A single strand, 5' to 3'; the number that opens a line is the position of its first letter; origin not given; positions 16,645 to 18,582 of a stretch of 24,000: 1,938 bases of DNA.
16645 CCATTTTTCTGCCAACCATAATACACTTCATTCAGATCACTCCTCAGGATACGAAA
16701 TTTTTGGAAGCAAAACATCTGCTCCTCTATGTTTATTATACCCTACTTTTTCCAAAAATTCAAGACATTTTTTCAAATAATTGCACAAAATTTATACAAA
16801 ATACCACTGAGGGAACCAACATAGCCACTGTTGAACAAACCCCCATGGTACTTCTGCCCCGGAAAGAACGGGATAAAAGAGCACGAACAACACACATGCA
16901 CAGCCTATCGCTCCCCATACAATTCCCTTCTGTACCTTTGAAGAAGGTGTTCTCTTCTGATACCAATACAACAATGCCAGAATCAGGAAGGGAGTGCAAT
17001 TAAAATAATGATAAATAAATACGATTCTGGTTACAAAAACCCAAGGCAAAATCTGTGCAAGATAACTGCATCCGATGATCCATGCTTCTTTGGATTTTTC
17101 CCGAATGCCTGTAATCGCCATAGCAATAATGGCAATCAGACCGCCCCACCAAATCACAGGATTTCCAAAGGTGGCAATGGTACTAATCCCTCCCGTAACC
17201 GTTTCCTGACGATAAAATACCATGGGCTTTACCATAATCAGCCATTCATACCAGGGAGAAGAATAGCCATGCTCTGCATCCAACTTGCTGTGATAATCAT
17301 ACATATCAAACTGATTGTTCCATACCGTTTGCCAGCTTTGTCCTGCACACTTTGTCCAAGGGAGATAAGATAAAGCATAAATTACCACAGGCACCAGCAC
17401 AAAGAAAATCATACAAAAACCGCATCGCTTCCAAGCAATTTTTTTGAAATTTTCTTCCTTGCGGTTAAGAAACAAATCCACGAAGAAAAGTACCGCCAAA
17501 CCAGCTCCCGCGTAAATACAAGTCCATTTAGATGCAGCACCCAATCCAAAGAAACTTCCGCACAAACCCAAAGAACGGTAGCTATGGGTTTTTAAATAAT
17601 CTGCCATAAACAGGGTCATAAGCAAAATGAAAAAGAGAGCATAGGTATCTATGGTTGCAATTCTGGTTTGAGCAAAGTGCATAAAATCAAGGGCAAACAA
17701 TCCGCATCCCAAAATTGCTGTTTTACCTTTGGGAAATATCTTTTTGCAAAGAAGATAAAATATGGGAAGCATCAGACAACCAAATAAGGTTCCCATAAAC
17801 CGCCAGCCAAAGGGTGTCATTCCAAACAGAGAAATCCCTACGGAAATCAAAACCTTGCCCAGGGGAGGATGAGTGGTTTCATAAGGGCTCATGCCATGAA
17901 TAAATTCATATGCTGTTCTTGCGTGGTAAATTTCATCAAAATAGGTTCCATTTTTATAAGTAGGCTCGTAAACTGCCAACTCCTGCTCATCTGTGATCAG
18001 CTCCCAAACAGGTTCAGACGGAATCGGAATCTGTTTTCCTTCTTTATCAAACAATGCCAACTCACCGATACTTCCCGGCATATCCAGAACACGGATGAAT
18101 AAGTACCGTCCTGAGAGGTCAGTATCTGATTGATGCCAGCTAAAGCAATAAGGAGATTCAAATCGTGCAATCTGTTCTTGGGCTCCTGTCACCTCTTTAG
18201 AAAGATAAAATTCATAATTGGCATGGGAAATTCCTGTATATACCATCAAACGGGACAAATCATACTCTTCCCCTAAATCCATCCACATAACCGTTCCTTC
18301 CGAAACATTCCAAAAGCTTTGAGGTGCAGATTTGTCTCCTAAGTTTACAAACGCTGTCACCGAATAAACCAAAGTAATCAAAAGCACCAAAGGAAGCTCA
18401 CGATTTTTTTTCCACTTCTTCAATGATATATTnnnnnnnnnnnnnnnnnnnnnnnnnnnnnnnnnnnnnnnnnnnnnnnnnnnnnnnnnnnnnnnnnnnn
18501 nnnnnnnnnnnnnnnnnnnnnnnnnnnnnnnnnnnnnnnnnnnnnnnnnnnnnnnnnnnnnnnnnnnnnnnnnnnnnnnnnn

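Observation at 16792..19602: Single 936-aa polypeptide fusing two different GT-C modules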

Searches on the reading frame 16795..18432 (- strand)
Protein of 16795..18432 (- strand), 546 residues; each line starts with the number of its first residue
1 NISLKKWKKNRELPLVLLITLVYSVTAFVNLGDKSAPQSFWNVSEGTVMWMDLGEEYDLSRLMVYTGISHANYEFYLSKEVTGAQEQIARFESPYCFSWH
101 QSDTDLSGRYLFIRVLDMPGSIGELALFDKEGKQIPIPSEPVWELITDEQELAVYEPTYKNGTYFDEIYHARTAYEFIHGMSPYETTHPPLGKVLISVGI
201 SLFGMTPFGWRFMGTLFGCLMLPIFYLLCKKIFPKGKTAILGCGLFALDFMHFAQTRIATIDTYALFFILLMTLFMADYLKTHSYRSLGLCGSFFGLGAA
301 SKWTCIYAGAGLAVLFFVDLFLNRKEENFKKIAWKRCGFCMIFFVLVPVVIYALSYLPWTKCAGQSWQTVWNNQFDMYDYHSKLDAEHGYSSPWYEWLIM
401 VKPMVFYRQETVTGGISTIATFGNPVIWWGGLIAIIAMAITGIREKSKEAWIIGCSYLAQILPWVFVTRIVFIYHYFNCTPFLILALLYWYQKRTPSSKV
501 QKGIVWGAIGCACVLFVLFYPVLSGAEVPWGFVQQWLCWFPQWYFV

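Call 3: search_protein_families(library=pfam, proteins=[window:16795-18432:-], max_evalue=1)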
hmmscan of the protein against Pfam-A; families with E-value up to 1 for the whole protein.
seq(546 aa): 5 families
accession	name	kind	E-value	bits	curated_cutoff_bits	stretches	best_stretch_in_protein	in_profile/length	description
PF13231.12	PMT_2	-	2.2e-16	60.9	26.1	1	188-352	2-160/160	Dolichyl-phosphate-mannose-protein mannosyltransferase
PF16192.10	PMT_4TMC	-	7.6e-16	58.6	32.4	1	367-543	2-202/202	C-terminal four TMM region of protein-O-mannosyltransferase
PF02366.24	PMT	-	2.8e-11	43.9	22.7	1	158-355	16-236/245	Dolichyl-phosphate-mannose-protein mannosyltransferase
PF00499.25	Oxidored_q3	-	0.032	14.4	33.2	1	305-357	43-97/146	NADH-ubiquinone/plastoquinone oxidoreductase chain 6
PF10066.14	DUF2304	-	0.16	12.7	25.5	1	312-355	12-55/106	Uncharacterized conserved protein (DUF2304)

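Call 4: search_protein_families(library=ncbifam, proteins=[window:16795-18432:-], max_evalue=1)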
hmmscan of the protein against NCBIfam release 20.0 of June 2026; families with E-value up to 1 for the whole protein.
seq(546 aa): 2 families
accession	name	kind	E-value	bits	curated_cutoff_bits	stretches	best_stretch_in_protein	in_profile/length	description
NF058602.1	PrMnsylTfPmt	equivalog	5.5e-17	61.8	800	2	187-275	98-186/530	protein O-mannosyltransferase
NF058649.1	GTSAG_HSLs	subfamily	0.16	11.3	380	1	46-91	262-307/312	GTSAG motif subfamily hormone-sensitive lipase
